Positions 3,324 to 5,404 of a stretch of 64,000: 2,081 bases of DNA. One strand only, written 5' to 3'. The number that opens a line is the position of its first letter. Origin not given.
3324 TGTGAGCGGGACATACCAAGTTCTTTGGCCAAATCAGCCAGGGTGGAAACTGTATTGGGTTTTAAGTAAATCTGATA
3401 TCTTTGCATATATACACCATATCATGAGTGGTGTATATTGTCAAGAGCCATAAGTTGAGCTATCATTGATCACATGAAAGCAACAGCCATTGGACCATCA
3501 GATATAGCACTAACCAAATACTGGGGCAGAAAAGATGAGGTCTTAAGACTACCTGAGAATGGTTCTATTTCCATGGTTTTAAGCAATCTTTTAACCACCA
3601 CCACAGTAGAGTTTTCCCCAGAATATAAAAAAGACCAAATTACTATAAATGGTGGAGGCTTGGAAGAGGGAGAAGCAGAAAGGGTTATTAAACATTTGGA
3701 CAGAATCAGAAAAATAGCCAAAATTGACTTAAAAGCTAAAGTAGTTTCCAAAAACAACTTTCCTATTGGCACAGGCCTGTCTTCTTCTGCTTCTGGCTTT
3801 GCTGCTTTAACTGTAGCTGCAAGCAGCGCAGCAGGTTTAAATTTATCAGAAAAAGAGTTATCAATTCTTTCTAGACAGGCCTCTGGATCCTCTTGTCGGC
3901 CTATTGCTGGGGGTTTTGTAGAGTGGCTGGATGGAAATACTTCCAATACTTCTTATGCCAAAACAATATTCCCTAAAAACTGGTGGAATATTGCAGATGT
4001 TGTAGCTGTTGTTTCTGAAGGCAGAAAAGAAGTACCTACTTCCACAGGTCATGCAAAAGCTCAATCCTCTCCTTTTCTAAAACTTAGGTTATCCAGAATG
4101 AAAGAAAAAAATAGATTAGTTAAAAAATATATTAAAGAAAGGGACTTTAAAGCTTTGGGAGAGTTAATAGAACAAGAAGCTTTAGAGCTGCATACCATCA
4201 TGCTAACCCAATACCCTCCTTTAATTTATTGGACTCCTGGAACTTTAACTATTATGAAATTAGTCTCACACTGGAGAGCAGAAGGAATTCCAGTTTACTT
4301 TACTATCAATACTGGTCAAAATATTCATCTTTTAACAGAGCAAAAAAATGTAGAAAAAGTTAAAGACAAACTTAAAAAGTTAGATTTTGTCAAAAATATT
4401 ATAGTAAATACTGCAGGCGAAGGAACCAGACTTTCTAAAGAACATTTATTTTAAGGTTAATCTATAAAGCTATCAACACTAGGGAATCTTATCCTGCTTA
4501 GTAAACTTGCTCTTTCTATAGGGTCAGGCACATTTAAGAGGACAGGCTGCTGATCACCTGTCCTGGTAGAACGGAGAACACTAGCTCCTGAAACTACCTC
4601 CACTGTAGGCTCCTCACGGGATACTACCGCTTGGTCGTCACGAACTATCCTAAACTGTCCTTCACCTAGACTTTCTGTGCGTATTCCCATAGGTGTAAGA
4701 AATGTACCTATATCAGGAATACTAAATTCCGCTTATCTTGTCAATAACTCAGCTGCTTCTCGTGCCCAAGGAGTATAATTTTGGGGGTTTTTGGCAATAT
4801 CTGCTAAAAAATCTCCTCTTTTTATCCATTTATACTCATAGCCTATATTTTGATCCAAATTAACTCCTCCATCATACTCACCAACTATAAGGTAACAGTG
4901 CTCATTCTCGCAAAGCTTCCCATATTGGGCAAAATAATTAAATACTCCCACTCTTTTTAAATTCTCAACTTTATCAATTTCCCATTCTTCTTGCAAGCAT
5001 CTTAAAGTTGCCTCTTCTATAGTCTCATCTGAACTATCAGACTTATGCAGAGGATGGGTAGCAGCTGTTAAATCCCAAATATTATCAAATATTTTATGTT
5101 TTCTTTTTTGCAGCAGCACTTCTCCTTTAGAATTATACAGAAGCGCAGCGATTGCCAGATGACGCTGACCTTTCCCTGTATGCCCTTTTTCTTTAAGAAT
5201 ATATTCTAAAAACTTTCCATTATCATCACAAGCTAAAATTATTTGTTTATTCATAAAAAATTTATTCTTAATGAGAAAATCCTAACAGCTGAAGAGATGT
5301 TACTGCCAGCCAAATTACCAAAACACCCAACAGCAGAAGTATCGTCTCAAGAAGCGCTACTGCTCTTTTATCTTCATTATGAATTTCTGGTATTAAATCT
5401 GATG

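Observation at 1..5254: Mevalonate-pathway gene cluster with toxin-antitoxin modules wedged between its genes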

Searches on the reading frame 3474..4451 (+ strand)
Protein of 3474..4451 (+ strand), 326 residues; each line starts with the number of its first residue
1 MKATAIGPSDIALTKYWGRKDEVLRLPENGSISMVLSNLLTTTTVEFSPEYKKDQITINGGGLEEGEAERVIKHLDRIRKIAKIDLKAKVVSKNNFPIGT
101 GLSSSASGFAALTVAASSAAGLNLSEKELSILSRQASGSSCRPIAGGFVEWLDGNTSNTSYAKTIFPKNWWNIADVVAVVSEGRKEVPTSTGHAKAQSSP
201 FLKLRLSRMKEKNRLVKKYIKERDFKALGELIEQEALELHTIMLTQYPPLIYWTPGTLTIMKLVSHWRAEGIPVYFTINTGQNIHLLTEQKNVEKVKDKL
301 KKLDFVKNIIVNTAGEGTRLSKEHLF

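Call 4: search_protein_families(library=pfam, proteins=[window:3474-4451:+], max_evalue=0.01)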
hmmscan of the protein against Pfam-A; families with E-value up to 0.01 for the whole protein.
window:3474-4451:+ (326 aa): 4 families
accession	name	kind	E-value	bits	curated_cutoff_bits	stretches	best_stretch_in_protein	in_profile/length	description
PF22700.2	MVD-like_N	-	1.7e-53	180.9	27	1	8-162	2-157/157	Diphosphomevalonate decarboxylase-like N-terminal domain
PF18376.6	MDD_C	-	4.3e-17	63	23.2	1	176-303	2-133/186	Mevalonate 5-diphosphate decarboxylase C-terminal domain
PF00288.32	GHMP_kinases_N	-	6.4e-10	39.6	22.3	1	71-139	6-69/87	GHMP kinases N terminal domain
PF21433.2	M3K_C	-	0.00043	21.1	27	1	193-293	7-104/105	Mevalonate-3-kinase, C-terminal domain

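Call 5: search_protein_families(library=ncbifam, proteins=[window:3474-4451:+], max_evalue=0.01)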
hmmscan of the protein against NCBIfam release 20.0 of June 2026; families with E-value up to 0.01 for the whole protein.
window:3474-4451:+ (326 aa): 13 families
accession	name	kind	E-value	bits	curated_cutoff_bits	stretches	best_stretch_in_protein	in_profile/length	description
TIGR01240.1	mevDPdecarb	equivalog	2.4e-78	263.3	171.35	1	5-303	3-303/305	diphosphomevalonate decarboxylase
NF040704.1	IPP_alt_MvaD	equivalog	8.9e-58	195.9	475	1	2-318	1-314/323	phosphomevalonate decarboxylase MvaD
NF040848.1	mev_kinase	equivalog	1.8e-14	53.4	440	1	20-318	23-318/323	mevalonate-3-kinase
NF040847.1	mev_decarb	equivalog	2.5e-13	50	560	1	12-298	45-330/350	bisphosphomevalonate decarboxylase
TIGR00549.1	mevalon_kin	equivalog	1.1e-06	28.3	163.05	1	32-135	20-128/276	mevalonate kinase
NF003036.0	PRK03926.1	equivalog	1.8e-06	27.3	403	1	49-135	37-123/302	mevalonate kinase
NF011205.0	PRK14611.1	equivalog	3.4e-05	23.5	364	1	65-139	59-132/275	4-(cytidine 5'-diphospho)-2-C-methyl-D-erythritol kinase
NF003006.0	PRK03817.1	equivalog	8.1e-05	21.7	443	1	86-136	88-136/352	galactokinase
TIGR01920.1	Shik_kin_archae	equivalog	0.00012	21.6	126.85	1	39-137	23-119/266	shikimate kinase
TIGR00191.1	thrB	equivalog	0.00075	18.4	168.25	1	72-129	64-122/304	homoserine kinase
NF040725.1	panto_kin_Meth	equivalog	0.0013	17.8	380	1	66-134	63-132/286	pantoate kinase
NF003472.0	PRK05101.1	equivalog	0.0025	16.8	499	1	71-137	99-162/382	galactokinase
NF002288.1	PRK01212.1-4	equivalog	0.01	14.9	194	0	76-130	65-119/303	homoserine kinase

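Call 23: search_solved_structures(query=window:3474-4451:+, max_evalue=0.001, show_alignments=2)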
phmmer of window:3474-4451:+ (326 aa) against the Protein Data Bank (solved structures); distinct sequences matched with E-value up to 0.001: 19.
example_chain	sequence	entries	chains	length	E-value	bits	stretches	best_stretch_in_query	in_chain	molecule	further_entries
6n0x_A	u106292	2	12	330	2e-86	293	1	2-323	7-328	Diphosphomevalonate decarboxylase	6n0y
6n0z_A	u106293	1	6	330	2.6e-85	289.4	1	2-323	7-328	Diphosphomevalonate decarboxylase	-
5v2l_A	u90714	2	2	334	3.8e-66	226.4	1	7-320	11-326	Mevalonate diphosphate decarboxylase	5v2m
6e2s_A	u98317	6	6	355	4.8e-66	226.1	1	7-320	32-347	Mevalonate diphosphate decarboxylase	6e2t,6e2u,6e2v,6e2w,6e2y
2hk2_A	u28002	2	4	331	1.9e-60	207.7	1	8-311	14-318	Diphosphomevalonate decarboxylase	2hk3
3qt5_A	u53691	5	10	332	7.8e-57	195.9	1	8-311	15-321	Mevalonate diphosphate decarboxylase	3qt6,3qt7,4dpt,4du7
3qt8_A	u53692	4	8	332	1.1e-56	195.4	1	8-311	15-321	Mevalonate diphosphate decarboxylase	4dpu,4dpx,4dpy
4dpw_A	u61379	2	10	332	2.1e-56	194.5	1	8-311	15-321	Mevalonate diphosphate decarboxylase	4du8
5gmd_A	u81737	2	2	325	6.7e-47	163.2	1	3-320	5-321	Diphosphomevalonate decarboxylase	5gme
4z7c_A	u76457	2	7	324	6.7e-47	163.2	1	3-320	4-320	Diphosphomevalonate decarboxylase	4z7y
6n10_A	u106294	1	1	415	3.1e-42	147.9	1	3-293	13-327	Diphosphomevalonate decarboxylase MVD1, peroxisomal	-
3f0n_A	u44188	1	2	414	5.3e-39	137.3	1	3-293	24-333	MEVALONATE PYROPHOSPHATE DECARBOXYLASE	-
6xr5_A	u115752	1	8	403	1.2e-38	136.2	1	2-302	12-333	Diphosphomevalonate decarboxylase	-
3d4j_A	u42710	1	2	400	6.2e-38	133.8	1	4-289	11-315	Diphosphomevalonate decarboxylase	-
2hke_A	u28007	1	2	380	3.3e-36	128.1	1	4-291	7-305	Diphosphomevalonate decarboxylase, putative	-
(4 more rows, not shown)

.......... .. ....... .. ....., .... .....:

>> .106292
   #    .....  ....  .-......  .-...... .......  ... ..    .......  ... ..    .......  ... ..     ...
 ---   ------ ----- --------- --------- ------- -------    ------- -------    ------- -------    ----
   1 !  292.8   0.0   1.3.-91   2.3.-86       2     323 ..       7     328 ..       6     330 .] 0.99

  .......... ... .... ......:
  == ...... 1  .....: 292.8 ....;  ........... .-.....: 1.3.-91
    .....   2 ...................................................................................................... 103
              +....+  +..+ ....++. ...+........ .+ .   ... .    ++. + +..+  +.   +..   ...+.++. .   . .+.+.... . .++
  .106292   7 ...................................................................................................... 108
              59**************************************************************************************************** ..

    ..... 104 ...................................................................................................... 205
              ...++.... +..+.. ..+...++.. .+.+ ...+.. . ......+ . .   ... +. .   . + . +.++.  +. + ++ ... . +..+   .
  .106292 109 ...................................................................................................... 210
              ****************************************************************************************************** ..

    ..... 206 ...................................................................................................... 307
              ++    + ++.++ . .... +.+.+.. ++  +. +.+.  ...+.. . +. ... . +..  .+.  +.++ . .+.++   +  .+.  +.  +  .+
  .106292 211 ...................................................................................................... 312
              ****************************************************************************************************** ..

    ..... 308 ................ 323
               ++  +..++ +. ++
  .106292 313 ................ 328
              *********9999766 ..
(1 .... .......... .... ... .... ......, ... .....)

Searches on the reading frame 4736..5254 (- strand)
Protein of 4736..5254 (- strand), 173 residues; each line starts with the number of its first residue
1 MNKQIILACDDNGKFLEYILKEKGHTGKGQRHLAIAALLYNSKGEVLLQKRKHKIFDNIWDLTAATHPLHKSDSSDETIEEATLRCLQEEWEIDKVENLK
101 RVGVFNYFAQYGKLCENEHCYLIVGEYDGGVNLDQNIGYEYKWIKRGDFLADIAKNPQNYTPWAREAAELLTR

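Call 4: search_protein_families(library=pfam, proteins=[window:4736-5254:-], max_evalue=0.01)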
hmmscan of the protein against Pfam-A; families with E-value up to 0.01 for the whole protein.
window:4736-5254:- (173 aa): 1 family
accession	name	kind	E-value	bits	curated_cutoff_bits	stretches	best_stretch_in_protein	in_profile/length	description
PF00293.34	NUDIX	-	8.6e-11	42.4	21.1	1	31-163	2-133/134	NUDIX domain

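Call 5: search_protein_families(library=ncbifam, proteins=[window:4736-5254:-], max_evalue=0.01)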
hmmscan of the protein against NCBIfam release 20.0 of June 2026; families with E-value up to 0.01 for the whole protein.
window:4736-5254:- (173 aa): 3 families
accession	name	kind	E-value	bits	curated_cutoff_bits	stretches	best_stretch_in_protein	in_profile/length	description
NF002995.0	PRK03759.1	equivalog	4.2e-19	68.9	127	1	4-168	7-169/185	isopentenyl-diphosphate Delta-isomerase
TIGR02150.1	IPP_isom_1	equivalog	3.6e-16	59.4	105.8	1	9-166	4-157/159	isopentenyl-diphosphate delta-isomerase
NF041653.1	Nud_hyd_Meth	equivalog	0.00015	21.6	300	1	7-167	3-156/170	Nudix hydrolase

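Call 10: find_homologous_proteins(query=window:4736-5254:-)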
Query window:4736-5254:- (173 aa): 597 proteins with E <= 0.001 among 648 candidates; the best 120 are listed.
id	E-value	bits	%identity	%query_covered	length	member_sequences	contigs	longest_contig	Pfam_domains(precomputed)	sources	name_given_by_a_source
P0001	5.2e-115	399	100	100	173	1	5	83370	PF00293.35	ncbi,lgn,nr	ncbi:NUDIX domain-containing protein [Candidatus Daviesbacteria bacterium]|nr:NUDIX domain-containin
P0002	1.4e-89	316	78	100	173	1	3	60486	PF00293.35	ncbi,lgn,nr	ncbi:NUDIX domain-containing protein [Candidatus Daviesbacteria bacterium]|nr:NUDIX domain-containin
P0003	1.8e-86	306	75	100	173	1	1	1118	PF00293.35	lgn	-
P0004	8.8e-82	291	72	99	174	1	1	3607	PF00293.35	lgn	-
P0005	9.3e-82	291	73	98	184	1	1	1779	PF00293.35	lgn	-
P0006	9.6e-82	291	70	100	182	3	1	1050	PF00293.35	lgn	-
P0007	1.1e-79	284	70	98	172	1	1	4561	PF00293.35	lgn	-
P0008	2.8e-79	283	69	99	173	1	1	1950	PF00293.35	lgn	-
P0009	4.3e-78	279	66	100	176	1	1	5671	PF00293.35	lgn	-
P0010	7.4e-78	278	70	96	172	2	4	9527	PF00293.35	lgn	-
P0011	9.3e-78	278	68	99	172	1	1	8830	PF00293.35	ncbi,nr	ncbi:MAG: NUDIX domain-containing protein [Candidatus Daviesbacteria bacterium]|nr:NUDIX domain-cont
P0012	1.7e-77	277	67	100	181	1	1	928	PF00293.35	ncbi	-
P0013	5.5e-77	275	67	99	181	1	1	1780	PF00293.35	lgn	-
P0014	6.2e-77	275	68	98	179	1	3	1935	PF00293.35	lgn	-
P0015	7.4e-77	275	68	99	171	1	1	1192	PF00293.35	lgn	-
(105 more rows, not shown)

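Call 14: search_solved_structures(query=window:4736-5254:-, max_evalue=0.01, show_alignments=3)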
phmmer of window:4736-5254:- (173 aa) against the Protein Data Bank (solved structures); distinct sequences matched with E-value up to 0.01: 13.
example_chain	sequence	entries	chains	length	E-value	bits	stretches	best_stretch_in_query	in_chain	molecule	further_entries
1ow2_A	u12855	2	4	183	1.1e-09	41.2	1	20-164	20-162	ISOPENTENYL-DIPHOSPHATE DELTA-ISOMERASE | ISOPENTENYL DIPHOSPHATE DELTA-ISOMERASE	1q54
1hx3_A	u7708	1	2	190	1.3e-09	41.1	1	20-164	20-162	ISOPENTENYL DIPHOSPHATE DELTA-ISOMERASE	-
1i9a_A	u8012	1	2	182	4e-09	39.4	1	20-164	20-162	ISOPENTENYL-DIPHOSPHATE DELTA-ISOMERASE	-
1nfs_A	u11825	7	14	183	4.1e-09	39.4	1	20-164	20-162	ISOPENTENYL-DIPHOSPHATE DELTA-ISOMERASE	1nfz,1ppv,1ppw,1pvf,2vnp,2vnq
1x84_A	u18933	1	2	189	4.6e-09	39.3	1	20-164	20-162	Isopentenyl-diphosphate delta-isomerase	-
1hzt_A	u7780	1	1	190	4.6e-09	39.2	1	20-164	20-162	ISOPENTENYL DIPHOSPHATE DELTA-ISOMERASE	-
2b2k_A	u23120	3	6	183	7.9e-09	38.5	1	20-164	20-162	Isopentenyl-diphosphate delta-isomerase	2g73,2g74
1x83_A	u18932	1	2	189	8.8e-09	38.3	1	20-164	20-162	Isopentenyl-diphosphate delta-isomerase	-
1r67_A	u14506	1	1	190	3.6e-08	36.3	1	20-164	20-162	Isopentenyl-diphosphate delta-isomerase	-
3hyq_A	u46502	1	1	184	8.8e-07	31.8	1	5-164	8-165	Isopentenyl-diphosphate Delta-isomerase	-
2pny_A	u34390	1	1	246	1.9e-05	27.4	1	4-169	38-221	Isopentenyl-diphosphate Delta-isomerase 2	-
2dho_A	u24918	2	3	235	0.0037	20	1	26-165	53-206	Isopentenyl-diphosphate delta-isomerase 1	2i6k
2icj_A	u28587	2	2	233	0.0049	19.6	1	26-165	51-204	Isopentenyl-diphosphate delta isomerase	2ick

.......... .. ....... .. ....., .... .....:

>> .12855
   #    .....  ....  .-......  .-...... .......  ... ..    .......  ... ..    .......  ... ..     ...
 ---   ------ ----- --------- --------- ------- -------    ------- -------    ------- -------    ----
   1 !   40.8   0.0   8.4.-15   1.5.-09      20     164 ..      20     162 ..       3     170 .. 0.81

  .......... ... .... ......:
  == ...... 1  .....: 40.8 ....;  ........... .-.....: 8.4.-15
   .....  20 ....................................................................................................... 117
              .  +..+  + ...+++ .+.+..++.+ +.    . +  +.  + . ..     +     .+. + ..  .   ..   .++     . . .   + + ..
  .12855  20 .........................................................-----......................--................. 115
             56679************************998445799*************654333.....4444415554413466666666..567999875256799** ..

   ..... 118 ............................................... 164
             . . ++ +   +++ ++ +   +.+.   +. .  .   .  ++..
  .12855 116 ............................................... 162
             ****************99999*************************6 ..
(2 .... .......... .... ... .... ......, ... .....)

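Call 51: search_protein_representatives(protein=window:4736-5254:-)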
Query: 173 residues. Proteins with E-value up to 0.001 (for the whole library): 733; up to 1e-10: 116; up to 1e-30: 18. The best 150 are listed.
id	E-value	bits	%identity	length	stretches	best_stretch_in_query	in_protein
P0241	7.9e-52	191.6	51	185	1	2-171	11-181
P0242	1.3e-45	171.4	52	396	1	2-166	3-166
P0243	4.4e-44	166.4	47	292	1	2-171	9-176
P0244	4.8e-43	163.0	47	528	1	3-171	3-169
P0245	3.6e-41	156.9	46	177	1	6-169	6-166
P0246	9.6e-41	155.5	48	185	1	4-167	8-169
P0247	5.3e-40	153.1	47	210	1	4-171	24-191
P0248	8.5e-38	145.9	45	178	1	3-171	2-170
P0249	2.9e-37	144.2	43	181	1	3-172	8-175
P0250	4.1e-37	143.7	44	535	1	9-166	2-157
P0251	1.2e-35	138.9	44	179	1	1-173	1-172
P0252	6.3e-35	136.6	40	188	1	3-171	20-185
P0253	8.1e-35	136.2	43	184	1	2-173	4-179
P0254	8.6e-33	129.6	42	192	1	6-165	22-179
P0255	2.3e-32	128.2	39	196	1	2-171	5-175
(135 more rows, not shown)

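Call 97: predict_structure(alignment_id=A6)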
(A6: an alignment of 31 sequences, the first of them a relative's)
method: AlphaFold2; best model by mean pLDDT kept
length: 173 residues; sequences in the alignment: 31
mean_pLDDT: 94.5   pTM: 0.87
mean pLDDT of the five models: 94.5, 93.2, 88.4, 86.7, 86.3
residues with pLDDT >= 90: 157; 70-90: 14; 50-70: 1; < 50: 1
segments of 3 or more residues with pLDDT < 50: none
pLDDT, mean of each block of 10 residues (from residue 1): 88 98 95 98 97 91 96 96 96 94 94 95 96 91 97 96 93 86
secondary structure, 60 per line:
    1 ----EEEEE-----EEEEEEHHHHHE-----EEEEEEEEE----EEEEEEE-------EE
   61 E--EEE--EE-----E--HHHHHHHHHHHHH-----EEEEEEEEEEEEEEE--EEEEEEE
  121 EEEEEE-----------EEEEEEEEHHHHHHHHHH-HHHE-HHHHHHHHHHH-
elements in order: E5-9 E15-20 H21-25 E32-40 E45-51 E59-61 E64-66 H79-91 E97-111 E114-126 E138-145 H146-155 H162-172

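Call 99: fold_search(model_id=the predicted structure, library=pdb)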
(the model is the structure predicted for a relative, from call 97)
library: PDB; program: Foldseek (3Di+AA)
matches with E <= 10: 547; with E <= 0.001: 279
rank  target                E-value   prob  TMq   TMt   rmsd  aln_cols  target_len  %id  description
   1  1hx3_B                1.7e-12  1.00  0.80  0.77   2.4       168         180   24  CRYSTAL STRUCTURE OF E.COLI ISOPENTENYL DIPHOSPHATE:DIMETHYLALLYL DIPHOSPHATE ISOMERASE (released 2001-07-11)
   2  1hx3_A                2.8e-12  1.00  0.78  0.77   2.6       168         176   24  CRYSTAL STRUCTURE OF E.COLI ISOPENTENYL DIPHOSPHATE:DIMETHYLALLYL DIPHOSPHATE ISOMERASE (released 2001-07-11)
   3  1nfs_A                3.6e-12  1.00  0.78  0.77   2.6       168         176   23  STRUCTURE AND MECHANISM OF ACTION OF ISOPENTENYLPYROPHOSPHATE-DIMETHYLALLYLPYROPHOSPHATE ISOMERASE: COMPLEX WITH NIPP (released 2003-06-24)
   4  1x83_A                3.6e-12  1.00  0.78  0.77   2.6       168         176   23  Y104F IPP isomerase reacted with (S)-bromohydrine of IPP (released 2005-01-25)
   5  1x83_B                5.1e-12  1.00  0.80  0.77   3.7       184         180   22  Y104F IPP isomerase reacted with (S)-bromohydrine of IPP (released 2005-01-25)
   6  1i9a_A                6.8e-12  1.00  0.79  0.77   3.7       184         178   23  STRUCTURAL STUDIES OF CHOLESTEROL BIOSYNTHESIS: MEVALONATE 5-DIPHOSPHATE DECARBOXYLASE AND ISOPENTENYL DIPHOSPHATE ISO (released 2001-03-28)
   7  1nfs_B                8.5e-12  1.00  0.80  0.77   3.6       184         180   23  STRUCTURE AND MECHANISM OF ACTION OF ISOPENTENYLPYROPHOSPHATE-DIMETHYLALLYLPYROPHOSPHATE ISOMERASE: COMPLEX WITH NIPP (released 2003-06-24)
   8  2i6k_A                1.1e-11  1.00  0.78  0.62   3.3       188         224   21  Crystal structure of human type I IPP isomerase complexed with a substrate analog (released 2007-06-05)
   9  2i6k_B                1.5e-11  1.00  0.78  0.63   3.3       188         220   21  Crystal structure of human type I IPP isomerase complexed with a substrate analog (released 2007-06-05)
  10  2pny                  5.2e-11  1.00  0.80  0.61   3.2       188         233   21  Structure of Human Isopentenyl-diphosphate Delta-isomerase 2 (released 2007-05-29)
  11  2ick                  7.3e-11  1.00  0.79  0.64   3.2       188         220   22  Human isopentenyl diphophate isomerase complexed with substrate analog (released 2007-03-20)
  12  2dho                  9.2e-11  1.00  0.77  0.64   3.5       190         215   21  Crystal structure of human IPP isomerase I in space group P212121 (released 2007-06-05)
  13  2icj                  1.5e-10  1.00  0.79  0.64   3.6       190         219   23  The crystal structure of human isopentenyl diphophate isomerase (released 2007-03-20)
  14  2fkb_A                7.5e-10  1.00  0.78  0.83   2.8       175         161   18  Crystal structure of a putative enzyme (possible Nudix hydrolase) from Escherichia Coli K12 (released 2006-02-21)
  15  2fkb_C                8.4e-10  1.00  0.74  0.76   3.2       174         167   18  Crystal structure of a putative enzyme (possible Nudix hydrolase) from Escherichia Coli K12 (released 2006-02-21)
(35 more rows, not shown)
